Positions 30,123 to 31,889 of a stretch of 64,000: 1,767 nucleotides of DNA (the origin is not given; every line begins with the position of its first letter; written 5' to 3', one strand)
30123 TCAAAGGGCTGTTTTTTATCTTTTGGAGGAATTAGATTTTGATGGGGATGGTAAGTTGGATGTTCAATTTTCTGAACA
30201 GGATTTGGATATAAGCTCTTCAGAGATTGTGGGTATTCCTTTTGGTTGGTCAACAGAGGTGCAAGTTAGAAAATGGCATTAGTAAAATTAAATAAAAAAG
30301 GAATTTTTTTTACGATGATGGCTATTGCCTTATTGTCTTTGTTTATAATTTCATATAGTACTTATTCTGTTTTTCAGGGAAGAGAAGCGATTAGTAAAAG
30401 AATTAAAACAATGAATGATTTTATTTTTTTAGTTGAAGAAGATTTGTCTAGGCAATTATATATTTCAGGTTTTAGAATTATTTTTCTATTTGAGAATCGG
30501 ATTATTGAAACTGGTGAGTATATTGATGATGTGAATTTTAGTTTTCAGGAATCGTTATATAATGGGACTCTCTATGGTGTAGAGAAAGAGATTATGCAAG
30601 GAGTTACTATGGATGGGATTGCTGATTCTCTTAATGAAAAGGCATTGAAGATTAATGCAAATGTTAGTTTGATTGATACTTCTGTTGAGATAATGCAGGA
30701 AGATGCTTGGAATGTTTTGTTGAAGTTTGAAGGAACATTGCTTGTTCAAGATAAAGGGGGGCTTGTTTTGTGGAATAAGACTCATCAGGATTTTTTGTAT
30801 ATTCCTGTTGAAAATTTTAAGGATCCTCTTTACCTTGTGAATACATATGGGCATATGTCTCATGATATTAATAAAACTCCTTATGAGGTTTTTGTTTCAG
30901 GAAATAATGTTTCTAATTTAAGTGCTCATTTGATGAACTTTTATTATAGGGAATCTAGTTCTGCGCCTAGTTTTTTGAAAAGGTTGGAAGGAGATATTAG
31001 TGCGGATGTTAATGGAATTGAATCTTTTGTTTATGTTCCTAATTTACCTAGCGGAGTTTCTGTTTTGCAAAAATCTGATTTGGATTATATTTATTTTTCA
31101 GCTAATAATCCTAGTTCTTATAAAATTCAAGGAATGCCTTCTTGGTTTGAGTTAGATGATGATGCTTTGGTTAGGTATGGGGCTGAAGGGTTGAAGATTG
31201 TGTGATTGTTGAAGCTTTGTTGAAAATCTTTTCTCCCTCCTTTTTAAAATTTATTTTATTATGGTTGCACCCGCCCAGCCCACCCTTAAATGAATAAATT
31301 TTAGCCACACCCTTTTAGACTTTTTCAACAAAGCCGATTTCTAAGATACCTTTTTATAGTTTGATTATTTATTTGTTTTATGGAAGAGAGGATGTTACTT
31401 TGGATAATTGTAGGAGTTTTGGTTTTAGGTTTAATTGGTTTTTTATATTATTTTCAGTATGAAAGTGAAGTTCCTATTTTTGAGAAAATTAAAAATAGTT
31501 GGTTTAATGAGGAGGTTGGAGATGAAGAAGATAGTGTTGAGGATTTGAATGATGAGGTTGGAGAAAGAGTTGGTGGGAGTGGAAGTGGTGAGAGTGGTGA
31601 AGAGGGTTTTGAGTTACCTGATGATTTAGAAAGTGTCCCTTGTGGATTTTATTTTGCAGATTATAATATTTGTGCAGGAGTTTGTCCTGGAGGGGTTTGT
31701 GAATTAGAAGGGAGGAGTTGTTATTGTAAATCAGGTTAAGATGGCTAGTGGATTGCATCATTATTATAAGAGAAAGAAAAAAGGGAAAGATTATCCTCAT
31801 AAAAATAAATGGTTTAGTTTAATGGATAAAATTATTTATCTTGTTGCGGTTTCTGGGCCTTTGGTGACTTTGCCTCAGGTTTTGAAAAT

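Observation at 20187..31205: Complete-looking Epd/Tad-like type IV pilus locus with six pilin-like genes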

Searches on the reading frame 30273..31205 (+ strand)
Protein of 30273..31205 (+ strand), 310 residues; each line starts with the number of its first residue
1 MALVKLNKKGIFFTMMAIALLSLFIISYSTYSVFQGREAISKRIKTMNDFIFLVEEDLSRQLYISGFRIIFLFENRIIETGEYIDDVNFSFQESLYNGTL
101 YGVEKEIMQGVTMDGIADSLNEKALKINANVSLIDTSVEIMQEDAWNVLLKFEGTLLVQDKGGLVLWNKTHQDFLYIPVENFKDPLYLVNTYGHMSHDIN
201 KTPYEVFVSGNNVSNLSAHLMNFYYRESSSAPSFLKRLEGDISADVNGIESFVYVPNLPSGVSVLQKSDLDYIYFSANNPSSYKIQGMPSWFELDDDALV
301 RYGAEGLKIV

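Call 6: search_protein_families(library=pfam, proteins=[window:30273-31205:+], max_evalue=0.1)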
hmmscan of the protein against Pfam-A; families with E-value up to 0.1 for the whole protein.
window:30273-31205:+ (310 aa): 0 families

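Call 79: search_protein_families(library=pfam, alignment_id=A6, max_evalue=0.01)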
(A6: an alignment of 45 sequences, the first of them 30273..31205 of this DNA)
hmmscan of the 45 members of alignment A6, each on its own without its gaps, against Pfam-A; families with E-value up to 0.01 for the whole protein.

A. member 1, window:30273-31205:+ (310 aa): 0 families

B. families by the number of members that match (of 45 scanned): 3 families
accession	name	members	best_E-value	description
PF20781.2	TssR_C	1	5.7e-05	TssR C-terminal domain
PF14880.11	COX14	1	0.00061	Cytochrome oxidase c assembly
PF18208.6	NES_C_h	1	0.0053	Nicking enzyme C-terminal middle helical domain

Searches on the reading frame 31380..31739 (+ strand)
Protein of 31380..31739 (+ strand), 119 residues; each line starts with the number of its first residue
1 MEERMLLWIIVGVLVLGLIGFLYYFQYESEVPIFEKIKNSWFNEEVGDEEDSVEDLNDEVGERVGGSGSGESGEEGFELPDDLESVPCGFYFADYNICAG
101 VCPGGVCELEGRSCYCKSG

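Call 90: search_protein_families(library=pfam, proteins=[window:31380-31739:+], max_evalue=0.001)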
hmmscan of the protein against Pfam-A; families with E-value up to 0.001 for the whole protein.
window:31380-31739:+ (119 aa): 0 families
